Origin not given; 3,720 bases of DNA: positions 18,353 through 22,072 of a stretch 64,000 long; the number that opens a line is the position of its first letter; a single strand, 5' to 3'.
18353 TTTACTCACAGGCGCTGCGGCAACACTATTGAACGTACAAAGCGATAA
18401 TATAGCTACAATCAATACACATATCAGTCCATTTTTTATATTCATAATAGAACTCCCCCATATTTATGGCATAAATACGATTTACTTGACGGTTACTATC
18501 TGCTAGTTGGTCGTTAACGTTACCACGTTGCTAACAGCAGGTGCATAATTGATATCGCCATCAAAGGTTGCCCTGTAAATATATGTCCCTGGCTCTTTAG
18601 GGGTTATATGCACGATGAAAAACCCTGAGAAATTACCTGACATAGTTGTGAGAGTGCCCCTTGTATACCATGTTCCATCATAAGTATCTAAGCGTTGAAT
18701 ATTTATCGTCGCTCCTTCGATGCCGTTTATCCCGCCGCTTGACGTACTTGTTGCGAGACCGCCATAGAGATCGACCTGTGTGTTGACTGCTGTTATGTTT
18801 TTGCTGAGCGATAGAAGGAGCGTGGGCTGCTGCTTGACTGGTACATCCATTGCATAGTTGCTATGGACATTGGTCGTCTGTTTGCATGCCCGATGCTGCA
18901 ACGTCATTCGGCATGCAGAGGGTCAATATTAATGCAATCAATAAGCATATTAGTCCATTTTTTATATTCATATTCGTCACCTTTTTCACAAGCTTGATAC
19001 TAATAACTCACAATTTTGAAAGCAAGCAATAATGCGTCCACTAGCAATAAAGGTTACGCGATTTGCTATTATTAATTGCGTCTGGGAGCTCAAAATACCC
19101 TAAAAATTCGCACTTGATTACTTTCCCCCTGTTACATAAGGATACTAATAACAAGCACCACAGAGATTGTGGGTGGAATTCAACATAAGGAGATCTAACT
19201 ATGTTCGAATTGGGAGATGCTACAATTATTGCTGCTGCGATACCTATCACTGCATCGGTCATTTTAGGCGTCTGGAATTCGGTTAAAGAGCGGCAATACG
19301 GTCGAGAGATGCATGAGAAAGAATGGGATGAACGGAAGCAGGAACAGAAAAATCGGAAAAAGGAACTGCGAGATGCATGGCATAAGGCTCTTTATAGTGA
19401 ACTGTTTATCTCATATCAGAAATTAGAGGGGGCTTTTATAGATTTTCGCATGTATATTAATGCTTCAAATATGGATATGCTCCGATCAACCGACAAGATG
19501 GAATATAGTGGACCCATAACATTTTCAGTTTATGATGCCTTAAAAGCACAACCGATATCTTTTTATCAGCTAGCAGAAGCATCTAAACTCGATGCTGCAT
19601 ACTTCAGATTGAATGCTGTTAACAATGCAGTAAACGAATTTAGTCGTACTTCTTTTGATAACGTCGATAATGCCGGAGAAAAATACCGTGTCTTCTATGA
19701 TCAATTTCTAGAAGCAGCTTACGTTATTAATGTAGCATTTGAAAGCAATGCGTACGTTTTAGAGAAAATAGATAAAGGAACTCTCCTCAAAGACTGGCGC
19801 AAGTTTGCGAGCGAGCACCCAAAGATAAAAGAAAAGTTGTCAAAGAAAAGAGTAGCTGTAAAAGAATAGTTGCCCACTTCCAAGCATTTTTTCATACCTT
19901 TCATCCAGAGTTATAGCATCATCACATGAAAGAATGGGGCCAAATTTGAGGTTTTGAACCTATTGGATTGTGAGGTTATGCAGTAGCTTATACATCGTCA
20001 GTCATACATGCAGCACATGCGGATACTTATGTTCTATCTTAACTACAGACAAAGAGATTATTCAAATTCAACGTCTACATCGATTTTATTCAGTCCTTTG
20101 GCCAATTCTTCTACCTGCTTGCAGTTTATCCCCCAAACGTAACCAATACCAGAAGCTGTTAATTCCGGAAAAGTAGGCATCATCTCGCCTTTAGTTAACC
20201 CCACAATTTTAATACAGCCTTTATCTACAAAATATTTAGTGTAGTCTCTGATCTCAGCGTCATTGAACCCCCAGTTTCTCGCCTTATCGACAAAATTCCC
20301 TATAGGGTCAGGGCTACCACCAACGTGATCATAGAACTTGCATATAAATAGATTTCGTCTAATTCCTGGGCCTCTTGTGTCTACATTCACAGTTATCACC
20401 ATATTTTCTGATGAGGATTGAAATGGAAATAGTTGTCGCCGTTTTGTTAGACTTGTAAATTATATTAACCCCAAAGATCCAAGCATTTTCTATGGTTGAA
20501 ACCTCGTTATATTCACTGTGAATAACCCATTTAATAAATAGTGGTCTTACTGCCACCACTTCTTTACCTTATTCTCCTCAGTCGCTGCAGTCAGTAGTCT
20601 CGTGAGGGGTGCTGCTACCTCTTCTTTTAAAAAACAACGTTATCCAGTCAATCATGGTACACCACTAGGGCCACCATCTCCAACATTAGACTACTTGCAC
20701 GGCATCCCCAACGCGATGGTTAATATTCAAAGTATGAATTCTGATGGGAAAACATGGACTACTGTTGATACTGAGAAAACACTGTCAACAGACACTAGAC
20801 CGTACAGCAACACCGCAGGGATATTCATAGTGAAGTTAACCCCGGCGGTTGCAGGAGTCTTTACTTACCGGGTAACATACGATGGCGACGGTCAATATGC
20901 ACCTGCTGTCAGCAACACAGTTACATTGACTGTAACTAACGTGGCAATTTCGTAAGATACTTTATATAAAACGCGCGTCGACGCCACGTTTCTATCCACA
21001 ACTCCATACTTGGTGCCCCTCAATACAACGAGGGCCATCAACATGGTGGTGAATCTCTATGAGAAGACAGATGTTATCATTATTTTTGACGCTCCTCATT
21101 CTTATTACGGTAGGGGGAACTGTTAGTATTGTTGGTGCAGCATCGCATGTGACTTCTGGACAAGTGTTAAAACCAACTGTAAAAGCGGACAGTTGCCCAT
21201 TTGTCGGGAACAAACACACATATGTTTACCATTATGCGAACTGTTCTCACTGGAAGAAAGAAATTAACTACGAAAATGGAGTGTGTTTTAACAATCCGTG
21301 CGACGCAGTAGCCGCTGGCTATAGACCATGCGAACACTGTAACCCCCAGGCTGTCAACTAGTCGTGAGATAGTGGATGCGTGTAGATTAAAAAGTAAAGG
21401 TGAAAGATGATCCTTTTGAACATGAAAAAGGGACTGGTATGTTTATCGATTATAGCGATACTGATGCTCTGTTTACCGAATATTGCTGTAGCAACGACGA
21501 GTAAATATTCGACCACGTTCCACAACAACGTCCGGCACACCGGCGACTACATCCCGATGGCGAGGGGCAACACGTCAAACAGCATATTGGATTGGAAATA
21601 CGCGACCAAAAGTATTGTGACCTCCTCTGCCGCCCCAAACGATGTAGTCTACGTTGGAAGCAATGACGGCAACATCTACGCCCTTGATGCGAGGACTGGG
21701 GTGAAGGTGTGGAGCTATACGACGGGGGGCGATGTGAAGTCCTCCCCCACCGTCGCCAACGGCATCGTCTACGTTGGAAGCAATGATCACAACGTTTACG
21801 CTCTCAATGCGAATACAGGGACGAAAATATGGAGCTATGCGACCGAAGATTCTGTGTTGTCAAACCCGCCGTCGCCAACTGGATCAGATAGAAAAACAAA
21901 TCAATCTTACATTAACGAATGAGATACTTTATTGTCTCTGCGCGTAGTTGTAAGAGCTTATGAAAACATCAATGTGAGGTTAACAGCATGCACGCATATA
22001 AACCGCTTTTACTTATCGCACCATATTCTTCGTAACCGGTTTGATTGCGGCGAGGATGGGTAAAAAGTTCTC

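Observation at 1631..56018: Family-1 element: at least 8 same-orientation copies partition the window and track minimal tyrosine recombinases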

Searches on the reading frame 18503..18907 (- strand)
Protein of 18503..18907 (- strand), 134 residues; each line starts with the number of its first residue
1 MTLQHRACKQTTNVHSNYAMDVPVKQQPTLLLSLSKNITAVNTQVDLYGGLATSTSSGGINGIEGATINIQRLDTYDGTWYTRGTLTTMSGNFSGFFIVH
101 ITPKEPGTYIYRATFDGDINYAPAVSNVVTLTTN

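Call 31: search_protein_families(library=pfam, proteins=[window:18503-18907:-], max_evalue=0.01)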
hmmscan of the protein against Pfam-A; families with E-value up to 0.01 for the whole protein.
window:18503-18907:- (134 aa): 1 family
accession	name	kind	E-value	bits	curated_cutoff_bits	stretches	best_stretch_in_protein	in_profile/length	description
PF16640.11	Big_3_5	-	0.0039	18.2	35.5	1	35-133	4-87/88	Bacterial Ig-like domain (group 3)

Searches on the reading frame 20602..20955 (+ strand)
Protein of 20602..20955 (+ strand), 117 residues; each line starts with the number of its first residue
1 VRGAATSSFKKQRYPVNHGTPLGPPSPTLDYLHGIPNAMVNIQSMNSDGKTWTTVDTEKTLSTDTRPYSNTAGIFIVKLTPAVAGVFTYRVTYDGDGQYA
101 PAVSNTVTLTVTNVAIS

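Call 31: search_protein_families(library=pfam, proteins=[window:20602-20955:+], max_evalue=0.01)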
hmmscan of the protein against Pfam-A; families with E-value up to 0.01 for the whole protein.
window:20602-20955:+ (117 aa): 2 families
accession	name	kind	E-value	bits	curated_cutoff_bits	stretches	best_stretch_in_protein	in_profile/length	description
PF16640.11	Big_3_5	-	2.2e-05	25.4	35.5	1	51-112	30-88/88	Bacterial Ig-like domain (group 3)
PF02369.22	Big_1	-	0.0064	17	34.9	0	51-101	39-87/93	Bacterial Ig-like domain (group 1)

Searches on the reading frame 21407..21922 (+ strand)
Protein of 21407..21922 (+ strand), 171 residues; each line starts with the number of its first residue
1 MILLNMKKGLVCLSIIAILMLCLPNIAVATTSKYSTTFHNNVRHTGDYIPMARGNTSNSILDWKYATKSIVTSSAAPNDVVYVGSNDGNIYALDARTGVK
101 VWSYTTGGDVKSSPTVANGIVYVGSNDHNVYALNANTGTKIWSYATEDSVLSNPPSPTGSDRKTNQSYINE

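Call 31: search_protein_families(library=pfam, proteins=[window:21407-21922:+], max_evalue=0.01)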
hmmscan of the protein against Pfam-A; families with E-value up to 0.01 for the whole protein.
window:21407-21922:+ (171 aa): 3 families
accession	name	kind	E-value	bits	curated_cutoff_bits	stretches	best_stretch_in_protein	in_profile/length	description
PF13570.13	Beta-prop_ACSF4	-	3.7e-23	82.9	133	1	59-155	39-140/329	Beta-alanine-activating enzyme, beta-propeller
PF13360.13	PQQ_2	-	1.9e-18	67.4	27.6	1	63-156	21-113/233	Outer membrane protein assembly factor BamB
PF01011.28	PQQ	-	3.9e-11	42.8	26.7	2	110-148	49-87/595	Glucose/ethanol/alcohol dehydrogenase, beta-propeller domain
